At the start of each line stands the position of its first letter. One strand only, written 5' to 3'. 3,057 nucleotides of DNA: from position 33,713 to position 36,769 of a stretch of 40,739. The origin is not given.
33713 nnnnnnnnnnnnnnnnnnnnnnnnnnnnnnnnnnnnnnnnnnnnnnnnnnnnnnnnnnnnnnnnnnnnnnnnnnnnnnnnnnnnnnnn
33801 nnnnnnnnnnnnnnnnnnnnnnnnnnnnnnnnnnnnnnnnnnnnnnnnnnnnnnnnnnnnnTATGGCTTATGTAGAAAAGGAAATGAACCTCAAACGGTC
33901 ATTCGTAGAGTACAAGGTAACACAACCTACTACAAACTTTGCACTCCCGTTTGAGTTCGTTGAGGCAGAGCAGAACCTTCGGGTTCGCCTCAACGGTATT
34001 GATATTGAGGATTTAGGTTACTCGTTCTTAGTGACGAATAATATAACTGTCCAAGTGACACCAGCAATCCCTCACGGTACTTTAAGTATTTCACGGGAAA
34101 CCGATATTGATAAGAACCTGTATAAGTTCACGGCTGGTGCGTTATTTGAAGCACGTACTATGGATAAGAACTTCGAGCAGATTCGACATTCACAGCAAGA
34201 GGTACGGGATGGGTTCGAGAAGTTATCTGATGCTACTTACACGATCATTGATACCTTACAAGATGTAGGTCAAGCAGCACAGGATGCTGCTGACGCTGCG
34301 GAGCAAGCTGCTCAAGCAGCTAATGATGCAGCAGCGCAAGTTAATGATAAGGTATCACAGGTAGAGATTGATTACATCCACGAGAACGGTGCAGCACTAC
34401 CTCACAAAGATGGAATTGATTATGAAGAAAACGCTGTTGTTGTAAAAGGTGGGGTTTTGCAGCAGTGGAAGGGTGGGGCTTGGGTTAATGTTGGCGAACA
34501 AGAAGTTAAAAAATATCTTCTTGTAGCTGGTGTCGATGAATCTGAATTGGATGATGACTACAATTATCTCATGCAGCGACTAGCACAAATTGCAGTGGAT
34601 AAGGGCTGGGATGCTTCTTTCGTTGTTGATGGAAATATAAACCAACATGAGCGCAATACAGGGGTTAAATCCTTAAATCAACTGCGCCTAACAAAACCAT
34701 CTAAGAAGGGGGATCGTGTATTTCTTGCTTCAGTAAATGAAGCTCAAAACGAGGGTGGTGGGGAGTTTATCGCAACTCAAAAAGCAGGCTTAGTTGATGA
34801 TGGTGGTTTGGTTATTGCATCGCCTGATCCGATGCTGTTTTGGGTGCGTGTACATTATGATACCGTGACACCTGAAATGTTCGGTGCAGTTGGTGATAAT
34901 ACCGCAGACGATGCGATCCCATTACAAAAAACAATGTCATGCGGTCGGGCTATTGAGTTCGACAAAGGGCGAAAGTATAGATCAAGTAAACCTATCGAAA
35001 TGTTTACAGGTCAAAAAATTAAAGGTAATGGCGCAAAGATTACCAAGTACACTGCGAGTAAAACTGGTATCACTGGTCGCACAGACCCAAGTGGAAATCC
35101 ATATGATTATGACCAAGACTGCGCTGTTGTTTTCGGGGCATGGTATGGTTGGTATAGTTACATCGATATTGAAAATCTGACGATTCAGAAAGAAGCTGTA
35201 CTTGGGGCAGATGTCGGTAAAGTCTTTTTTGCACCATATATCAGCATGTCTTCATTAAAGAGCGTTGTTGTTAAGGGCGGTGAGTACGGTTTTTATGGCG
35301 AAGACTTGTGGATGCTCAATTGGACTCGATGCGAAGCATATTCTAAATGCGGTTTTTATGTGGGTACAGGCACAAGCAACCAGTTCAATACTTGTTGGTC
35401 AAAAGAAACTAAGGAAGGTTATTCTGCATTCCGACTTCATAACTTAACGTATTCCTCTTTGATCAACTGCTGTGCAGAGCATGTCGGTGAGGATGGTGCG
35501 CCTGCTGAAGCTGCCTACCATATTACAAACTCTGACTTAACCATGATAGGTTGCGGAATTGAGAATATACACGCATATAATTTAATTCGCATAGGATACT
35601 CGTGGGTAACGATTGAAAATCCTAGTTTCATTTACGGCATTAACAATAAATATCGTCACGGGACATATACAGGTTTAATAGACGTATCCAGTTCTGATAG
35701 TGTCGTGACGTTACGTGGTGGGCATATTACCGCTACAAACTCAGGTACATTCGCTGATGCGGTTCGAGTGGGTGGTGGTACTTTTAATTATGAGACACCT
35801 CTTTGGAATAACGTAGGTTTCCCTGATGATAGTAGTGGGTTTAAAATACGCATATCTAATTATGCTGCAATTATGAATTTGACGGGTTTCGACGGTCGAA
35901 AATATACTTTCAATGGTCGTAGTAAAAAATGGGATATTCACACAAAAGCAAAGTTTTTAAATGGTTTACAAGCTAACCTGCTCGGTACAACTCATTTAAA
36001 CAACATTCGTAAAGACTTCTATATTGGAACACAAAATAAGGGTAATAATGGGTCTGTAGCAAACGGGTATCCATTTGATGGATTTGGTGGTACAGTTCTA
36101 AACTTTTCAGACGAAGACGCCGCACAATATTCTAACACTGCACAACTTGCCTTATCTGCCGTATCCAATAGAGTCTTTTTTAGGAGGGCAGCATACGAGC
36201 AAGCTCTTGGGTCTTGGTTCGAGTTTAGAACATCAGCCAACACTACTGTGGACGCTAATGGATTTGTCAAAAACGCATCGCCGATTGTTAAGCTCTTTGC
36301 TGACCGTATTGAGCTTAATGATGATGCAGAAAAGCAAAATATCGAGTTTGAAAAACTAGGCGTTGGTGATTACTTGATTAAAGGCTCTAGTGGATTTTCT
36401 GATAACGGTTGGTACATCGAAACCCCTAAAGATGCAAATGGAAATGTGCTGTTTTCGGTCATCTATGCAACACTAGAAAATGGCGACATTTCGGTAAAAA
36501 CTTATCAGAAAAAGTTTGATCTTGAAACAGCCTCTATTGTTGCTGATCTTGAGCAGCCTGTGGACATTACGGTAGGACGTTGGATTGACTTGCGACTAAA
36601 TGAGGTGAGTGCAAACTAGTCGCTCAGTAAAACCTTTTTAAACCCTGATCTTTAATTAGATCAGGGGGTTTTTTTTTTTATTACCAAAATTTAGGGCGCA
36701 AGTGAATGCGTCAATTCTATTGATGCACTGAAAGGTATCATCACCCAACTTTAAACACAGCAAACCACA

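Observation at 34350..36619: Tailspike is a mosaic: conserved N-terminal anchor joined to a compositionally foreign C-terminal depolymerase-like domain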

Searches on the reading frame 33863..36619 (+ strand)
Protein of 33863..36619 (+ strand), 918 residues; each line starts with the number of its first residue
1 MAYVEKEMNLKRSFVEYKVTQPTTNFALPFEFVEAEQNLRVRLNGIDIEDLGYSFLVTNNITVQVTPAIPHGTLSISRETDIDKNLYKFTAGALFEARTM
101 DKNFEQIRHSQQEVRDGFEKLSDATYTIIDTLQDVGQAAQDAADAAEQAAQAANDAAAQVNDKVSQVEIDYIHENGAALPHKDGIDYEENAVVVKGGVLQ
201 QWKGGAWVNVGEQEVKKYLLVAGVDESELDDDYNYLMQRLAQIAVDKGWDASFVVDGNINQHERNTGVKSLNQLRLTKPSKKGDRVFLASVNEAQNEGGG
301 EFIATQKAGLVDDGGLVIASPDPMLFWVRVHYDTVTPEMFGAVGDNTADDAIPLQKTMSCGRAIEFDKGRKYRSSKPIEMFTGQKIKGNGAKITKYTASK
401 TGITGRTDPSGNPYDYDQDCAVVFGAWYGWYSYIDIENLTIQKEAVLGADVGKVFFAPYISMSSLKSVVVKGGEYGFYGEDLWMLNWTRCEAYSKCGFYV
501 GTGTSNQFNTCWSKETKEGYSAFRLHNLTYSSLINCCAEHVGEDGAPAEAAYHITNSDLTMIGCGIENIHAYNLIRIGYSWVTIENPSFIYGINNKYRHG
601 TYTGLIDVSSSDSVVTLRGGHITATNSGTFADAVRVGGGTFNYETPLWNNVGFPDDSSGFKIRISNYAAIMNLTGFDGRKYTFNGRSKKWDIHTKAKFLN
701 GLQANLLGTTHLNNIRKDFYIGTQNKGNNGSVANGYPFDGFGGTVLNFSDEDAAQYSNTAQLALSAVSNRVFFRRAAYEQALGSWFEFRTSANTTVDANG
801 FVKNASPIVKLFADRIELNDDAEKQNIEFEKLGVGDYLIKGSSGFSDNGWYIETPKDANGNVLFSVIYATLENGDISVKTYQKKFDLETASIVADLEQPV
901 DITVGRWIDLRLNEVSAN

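Call 6: search_dna_similar(query=window:33863-36619:+, collection=phages, mode=protein, max_rows=60)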
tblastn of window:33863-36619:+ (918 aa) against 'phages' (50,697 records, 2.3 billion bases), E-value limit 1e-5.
Records with a match: 604; places in all: 624; records where one place covers at least 80% of the query: 1.
Best place of each record, by identity: 60-80% 30; <60% 574.
By first word of the organism name: Acinetobacter 212; Escherichia 156; Klebsiella 67; Salmonella 64; Proteus 16; Serratia 15; Enterobacteria 12; Providencia 11; Pectobacterium 10; Pseudomonas 8; and 15 more.
By host as written in the record: Escherichia coli 82; Acinetobacter baumannii 77; - 47; Klebsiella pneumoniae 27; Escherichia coli O157:H7 14; Proteus mirabilis 9; Salmonella enterica subsp. enterica serovar Enteritidis PT1 9; Salmonella enterica 9; and 188 more.
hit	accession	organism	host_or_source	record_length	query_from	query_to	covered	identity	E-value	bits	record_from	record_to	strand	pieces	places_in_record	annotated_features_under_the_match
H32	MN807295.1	Acinetobacter phage vB_AbaP_APK116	Acinetobacter baumannii MAR303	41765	8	916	87%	69.7%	0e+0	1167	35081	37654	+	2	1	tailspike protein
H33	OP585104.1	Acinetobacter phage vB_AbaM_BP10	Acinetobacter baumannii AB10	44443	265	916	71%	65.0%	0e+0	882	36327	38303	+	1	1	tail spike protein, capsular polysaccharide depolymerase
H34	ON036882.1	Acinetobacter phage Brutus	Acinetobacter baumannii strain MAR ...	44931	265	916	71%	64.5%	0e+0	881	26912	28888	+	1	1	tail spike protein, capsular polysaccharide depolymerase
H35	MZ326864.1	Alcaligenes phage Piluca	Alcaligenes faecalis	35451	250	916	73%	63.0%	0e+0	849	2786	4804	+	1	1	tail fiber/glycoside hydrolase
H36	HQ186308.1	Acinetobacter phage phiAB1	Acinetobacter baumannii M68316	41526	8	916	70%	42.4%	2e-54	467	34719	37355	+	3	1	putative tail fiber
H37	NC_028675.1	Acinetobacter phage phiAB1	Acinetobacter baumannii M68316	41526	8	916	70%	42.4%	2e-54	467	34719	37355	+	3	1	tail fiber protein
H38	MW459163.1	Acinetobacter phage vB_AbaP_APK128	Acinetobacter baumannii strain KZ-1093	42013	8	913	68%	42.9%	5e-54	465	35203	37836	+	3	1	putative tail spike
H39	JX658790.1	Acinetobacter phage Abp1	Acinetobacter baumannii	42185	8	803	61%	39.2%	1e-49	385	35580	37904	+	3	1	hypothetical protein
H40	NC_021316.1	Acinetobacter phage Abp1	Acinetobacter baumannii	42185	8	803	61%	39.2%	1e-49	385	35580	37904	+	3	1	tail fiber protein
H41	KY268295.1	Acinetobacter phage vB_AbaP_AS12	Acinetobacter baumannii 1432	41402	8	825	71%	31.0%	6e-28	250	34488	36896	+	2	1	tail spike protein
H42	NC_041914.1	Acinetobacter phage vB_AbaP_AS12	Acinetobacter baumannii 1432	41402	8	825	71%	31.0%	6e-28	250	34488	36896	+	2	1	tail fiber protein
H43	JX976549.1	Acinetobacter phage vB_AbaM-IME-AB2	Acinetobacter baumannii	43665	248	803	47%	35.8%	2e-48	260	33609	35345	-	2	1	putative tail fiber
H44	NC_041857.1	Acinetobacter phage vB_AbaM-IME-AB2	Acinetobacter baumannii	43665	248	803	47%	35.8%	2e-48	260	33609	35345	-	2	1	putative tail fiber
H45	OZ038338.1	Acinetobacter phage vB_AbaP_ABW132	-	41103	8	587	51%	31.1%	2e-27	192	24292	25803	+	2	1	tail fiber protein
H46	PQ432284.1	Acinetobacter phage phi5013-M1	Acinetobacter baumannii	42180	706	913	23%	50.7%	3e-50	199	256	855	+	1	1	hypothetical protein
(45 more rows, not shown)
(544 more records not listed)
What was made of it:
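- On K116-specific capsule glycosidases (APK116 gp43, Brutus gp46): 69.7% to APK116, 64.5-65% to Brutus and BP10 over aa 265-916 (call 6).
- The protein is 69.7% identical to APK116 gp43 over 87% of its length (call 6).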

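Call 9: search_protein_families(library=pfam, proteins=[window:33863-36616:+], max_evalue=0.1)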
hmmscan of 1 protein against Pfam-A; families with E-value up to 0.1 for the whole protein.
window:33863-36616:+ (918 aa): 6 families
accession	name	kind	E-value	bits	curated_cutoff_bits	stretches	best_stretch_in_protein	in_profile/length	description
PF25670.1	Phage_tail_C_2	-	5.9e-30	104.5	27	1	793-913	1-130/133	Phage tail protein C-terminal domain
PF03906.20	Phage_T7_tail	-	6.5e-05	23.1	25.2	1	11-117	5-110/157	Phage T7 tail fibre protein, N-terminal domain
PF17109.10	Goodbye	-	0.023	15.6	24.8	1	94-157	20-86/120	fungal STAND N-terminal Goodbye domain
PF11839.13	Alanine_zipper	-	0.024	15.3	23.1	1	133-166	25-58/69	Alanine-zipper, major outer membrane lipoprotein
PF03433.18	EspA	-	0.036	14.4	23.4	1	109-179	35-105/180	EspA-like secreted protein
PF24142.1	Beta-sand_ComC_1st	-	0.069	14.4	27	0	456-495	4-43/79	EGF-like domain-containing protein ComC first beta-sandwich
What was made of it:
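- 33863..34237 (+): N-terminal particle-binding anchor (aa 1-125, T7 gp17-like), part of the clonal backbone. PF03906 scores 23.1 bits, just under its 25.2 cut-off (call 9).
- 34238..34372 (+): Ala-rich helical stalk (aa 126-170). Weak Alanine_zipper hit (call 9).
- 36239..36601 (+): C-terminal domain PF25670 (Phage_tail_C_2), aa 793-913. Pfam E = 5.9e-30, 104.5 bits against a cut-off of 27 (call 9).
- On Friunavirus/Beijerinckvirinae-type tailspike N-terminal particle-binding domain (T7 gp17-like, PF03906): The Pfam PF03906 model alone is borderline, 23.1 bits against a cut-off of 25.2 (call 9).
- On Pectate lyase / Pectate_lyase_3 (PF12708): hmmscan against Pfam-A at E <= 0.1 returns no pectate-lyase family (call 9).
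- On Phage_tail_C_2 (PF25670): 104.5 bits against a cut-off of 27, aa 793-913 (call 9).
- No pectate-lyase Pfam model matches at E <= 0.1 (call 9).
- Tried and rejected: Pfam pectate-lyase membership was tested and not met (call 9).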

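Call 10: search_solved_structures(query=window:33863-36616:+, max_evalue=0.01, show_alignments=3)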
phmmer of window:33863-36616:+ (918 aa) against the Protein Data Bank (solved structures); distinct sequences matched with E-value up to 0.01: 6.
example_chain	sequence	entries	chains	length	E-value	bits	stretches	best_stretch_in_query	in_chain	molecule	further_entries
5js4_A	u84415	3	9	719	2.1e-37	132.3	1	7-176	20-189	phiAB6 tailspike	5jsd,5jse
6eu4_A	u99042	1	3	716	1.7e-26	96.2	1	327-788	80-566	Tail spike protein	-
7z47_D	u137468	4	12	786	4.1e-11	45.3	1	791-911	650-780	Putative tail fiber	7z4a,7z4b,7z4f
6w4q_A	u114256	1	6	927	4.3e-09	38.6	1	269-390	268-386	Tail fiber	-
5w6p_A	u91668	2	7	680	4.6e-09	38.6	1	269-390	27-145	tailspike protein 2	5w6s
8vbx_R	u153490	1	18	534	0.0018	20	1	67-154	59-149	Tail fiber (gp47)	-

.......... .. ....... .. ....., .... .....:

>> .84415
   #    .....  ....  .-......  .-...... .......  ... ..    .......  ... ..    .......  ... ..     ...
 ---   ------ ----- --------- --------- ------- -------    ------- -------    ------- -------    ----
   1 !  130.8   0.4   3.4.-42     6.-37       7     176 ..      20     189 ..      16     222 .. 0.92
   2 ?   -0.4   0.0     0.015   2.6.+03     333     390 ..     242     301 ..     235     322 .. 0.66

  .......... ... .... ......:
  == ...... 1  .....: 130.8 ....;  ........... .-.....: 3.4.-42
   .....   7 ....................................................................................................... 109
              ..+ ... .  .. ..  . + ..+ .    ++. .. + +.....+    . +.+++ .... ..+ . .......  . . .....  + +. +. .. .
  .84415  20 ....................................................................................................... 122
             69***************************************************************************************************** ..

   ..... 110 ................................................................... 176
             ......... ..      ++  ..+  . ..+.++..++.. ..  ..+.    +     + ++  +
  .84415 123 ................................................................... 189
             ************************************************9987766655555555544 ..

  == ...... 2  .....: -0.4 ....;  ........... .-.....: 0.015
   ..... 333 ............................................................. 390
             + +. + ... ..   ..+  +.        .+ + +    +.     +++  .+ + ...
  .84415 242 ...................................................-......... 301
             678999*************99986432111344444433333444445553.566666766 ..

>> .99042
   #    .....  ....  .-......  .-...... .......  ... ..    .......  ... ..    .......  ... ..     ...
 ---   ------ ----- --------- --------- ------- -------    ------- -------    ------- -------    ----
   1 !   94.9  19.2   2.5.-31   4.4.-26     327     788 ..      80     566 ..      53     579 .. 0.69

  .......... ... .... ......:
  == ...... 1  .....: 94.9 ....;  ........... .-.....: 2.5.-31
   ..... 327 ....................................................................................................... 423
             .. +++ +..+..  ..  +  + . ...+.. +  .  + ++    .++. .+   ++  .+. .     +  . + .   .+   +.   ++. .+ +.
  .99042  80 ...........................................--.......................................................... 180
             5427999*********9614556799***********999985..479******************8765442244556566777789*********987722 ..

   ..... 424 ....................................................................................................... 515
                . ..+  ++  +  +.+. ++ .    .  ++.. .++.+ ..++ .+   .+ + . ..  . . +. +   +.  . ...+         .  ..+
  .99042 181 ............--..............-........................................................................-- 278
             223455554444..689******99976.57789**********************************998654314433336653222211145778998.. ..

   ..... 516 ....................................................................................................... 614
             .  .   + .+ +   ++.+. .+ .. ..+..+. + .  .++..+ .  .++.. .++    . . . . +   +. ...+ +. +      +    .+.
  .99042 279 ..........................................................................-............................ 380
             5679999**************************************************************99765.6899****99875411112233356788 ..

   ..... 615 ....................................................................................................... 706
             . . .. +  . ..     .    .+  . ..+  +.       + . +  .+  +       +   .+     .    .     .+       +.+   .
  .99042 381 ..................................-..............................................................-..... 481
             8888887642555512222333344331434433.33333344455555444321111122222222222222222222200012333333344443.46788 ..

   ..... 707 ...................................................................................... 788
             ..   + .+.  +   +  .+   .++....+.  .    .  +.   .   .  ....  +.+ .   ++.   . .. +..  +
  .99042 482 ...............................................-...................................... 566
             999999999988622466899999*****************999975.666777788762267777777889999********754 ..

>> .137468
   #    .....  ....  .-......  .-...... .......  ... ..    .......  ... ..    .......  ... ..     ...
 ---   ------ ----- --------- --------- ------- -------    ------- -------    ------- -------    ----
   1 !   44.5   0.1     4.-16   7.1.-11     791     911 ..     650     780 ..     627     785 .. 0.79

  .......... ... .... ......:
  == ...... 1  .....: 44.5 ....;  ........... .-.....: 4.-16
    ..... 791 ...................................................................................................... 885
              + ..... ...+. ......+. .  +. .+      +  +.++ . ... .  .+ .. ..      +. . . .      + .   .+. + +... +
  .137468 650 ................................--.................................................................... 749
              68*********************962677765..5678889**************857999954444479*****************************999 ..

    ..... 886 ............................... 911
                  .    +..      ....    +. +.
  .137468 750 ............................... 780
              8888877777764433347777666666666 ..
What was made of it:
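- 33863..34237 (+): phmmer to the phiAB6 tailspike N-terminus (5JS4): aa 7-176, E = 2e-37 (call 10).
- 36239..36601 (+): SU10 fibre 7Z47, E = 4e-11 (call 10).
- On Friunavirus/Beijerinckvirinae-type tailspike N-terminal particle-binding domain (T7 gp17-like, PF03906): phmmer to the phiAB6 tailspike (5JS4) covers aa 7-176 at E = 2.1e-37 (call 10).
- On Parallel beta-helix phage tailspike depolymerases: A trimer is inferred from the homologues (6EU4 has 3 chains, call 10).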

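Call 11: search_protein_families(library=phrogs, proteins=[window:33863-36616:+], max_evalue=0.001)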
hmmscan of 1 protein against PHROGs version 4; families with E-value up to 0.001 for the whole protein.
window:33863-36616:+ (918 aa): 29 families (the best 25 are shown)
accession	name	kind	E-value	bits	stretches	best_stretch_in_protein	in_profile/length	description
phrog_3918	-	tail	4.2e-172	575.2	1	8-801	1-699/707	tail fiber protein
phrog_1836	-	tail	2.6e-76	258.6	1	748-915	157-321/366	tail fiber protein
phrog_38440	-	tail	6.9e-40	137.9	1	8-185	1-172/783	tail spike protein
phrog_22285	-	tail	9.8e-34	117.9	1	759-913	596-760/802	tail fiber protein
phrog_1591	-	tail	8.3e-33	115.4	1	688-913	217-445/484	tail fiber protein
phrog_23909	-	tail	2.4e-32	113.2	1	8-169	1-166/798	tail fiber protein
phrog_19929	-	tail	8.3e-32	111.2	2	8-161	1-153/761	tail fiber protein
phrog_23469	-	unknown function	2.1e-28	100.2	1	775-913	493-644/673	-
phrog_20001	-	tail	1.3e-21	77.8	1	780-913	446-589/614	tail fiber protein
phrog_29076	-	tail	1.6e-17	64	1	9-107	4-103/793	tail protein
phrog_4818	-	tail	1.8e-17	63.8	1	74-392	81-361/896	tail fiber protein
phrog_4250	-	tail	1.9e-15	57.3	1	123-359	33-245/786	EPS depolymerase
phrog_20129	-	unknown function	5.3e-15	55.6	1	726-896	675-847/895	-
phrog_13481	-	tail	1.4e-14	55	1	7-159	15-176/596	tail fiber protein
phrog_13173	-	tail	1.3e-13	51.4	1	49-162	46-160/674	tail fiber protein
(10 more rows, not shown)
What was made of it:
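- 33863..36619 (+): Tailspike gene (phage Petty gp39, Dpo1), 918 aa. PHROG 3918, tail fiber, E = 4e-172 (call 11).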

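Call 12: get_annotated_region(hit=H32, flank=3000)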
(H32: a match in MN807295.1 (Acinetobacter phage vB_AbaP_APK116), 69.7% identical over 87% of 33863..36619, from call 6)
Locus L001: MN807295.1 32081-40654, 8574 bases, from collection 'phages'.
description: Acinetobacter phage vB_AbaP_APK116, complete genome.
organism: Acinetobacter phage vB_AbaP_APK116 (NCBI taxid 2686438)
taxonomy: Viruses; Duplodnaviria; Heunggongvirae; Uroviricota; Caudoviricetes; Autographiviridae; Beijerinckvirinae; Friunavirus
host: Acinetobacter baumannii MAR303; source: wastewater; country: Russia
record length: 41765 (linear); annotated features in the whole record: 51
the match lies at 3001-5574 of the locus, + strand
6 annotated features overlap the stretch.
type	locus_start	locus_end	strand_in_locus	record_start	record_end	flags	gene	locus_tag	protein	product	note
CDS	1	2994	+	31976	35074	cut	-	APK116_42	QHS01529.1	internal virion protein C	-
CDS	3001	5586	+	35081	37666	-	-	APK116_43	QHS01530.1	tailspike protein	capsular polysaccharide depolymerase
CDS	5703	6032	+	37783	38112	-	-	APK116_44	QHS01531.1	holin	-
CDS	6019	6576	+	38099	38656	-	-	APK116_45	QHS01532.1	endolysin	-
CDS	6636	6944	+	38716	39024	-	-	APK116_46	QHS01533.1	DNA maturase A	-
CDS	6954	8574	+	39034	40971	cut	-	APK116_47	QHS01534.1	DNA maturase B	-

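Call 13: get_annotated_region(hit=H33, flank=2500)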
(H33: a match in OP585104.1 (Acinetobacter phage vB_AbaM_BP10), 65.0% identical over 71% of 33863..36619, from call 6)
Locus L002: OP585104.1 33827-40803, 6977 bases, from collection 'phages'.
description: Acinetobacter phage vB_AbaM_BP10, complete genome.
organism: Acinetobacter phage vB_AbaM_BP10 (NCBI taxid 2985293)
taxonomy: Viruses; Duplodnaviria; Heunggongvirae; Uroviricota; Caudoviricetes; Obolenskvirus
host: Acinetobacter baumannii AB10; source: sewage water; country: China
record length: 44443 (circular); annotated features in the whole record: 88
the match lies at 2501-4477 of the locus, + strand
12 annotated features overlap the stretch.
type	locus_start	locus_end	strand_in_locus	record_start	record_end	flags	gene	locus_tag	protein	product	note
CDS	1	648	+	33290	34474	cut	-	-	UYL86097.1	putative baseplate J-like protein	-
CDS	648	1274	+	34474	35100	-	-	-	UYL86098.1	hypothetical protein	-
CDS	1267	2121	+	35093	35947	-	-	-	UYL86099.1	putative tail fiber protein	-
CDS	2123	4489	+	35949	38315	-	-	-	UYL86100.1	tail spike protein, capsular polysaccharide depolymerase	-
CDS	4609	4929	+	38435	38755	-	-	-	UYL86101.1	hypothetical protein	-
CDS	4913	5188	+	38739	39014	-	-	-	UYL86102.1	hypothetical protein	-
CDS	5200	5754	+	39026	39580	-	-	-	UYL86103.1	lysozyme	-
CDS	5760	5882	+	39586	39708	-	-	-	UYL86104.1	hypothetical protein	-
CDS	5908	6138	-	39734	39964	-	-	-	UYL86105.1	hypothetical protein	-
CDS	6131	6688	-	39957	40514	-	-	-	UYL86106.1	hypothetical protein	-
CDS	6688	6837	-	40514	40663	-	-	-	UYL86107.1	hypothetical protein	-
CDS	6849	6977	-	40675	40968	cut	-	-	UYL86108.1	hypothetical protein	-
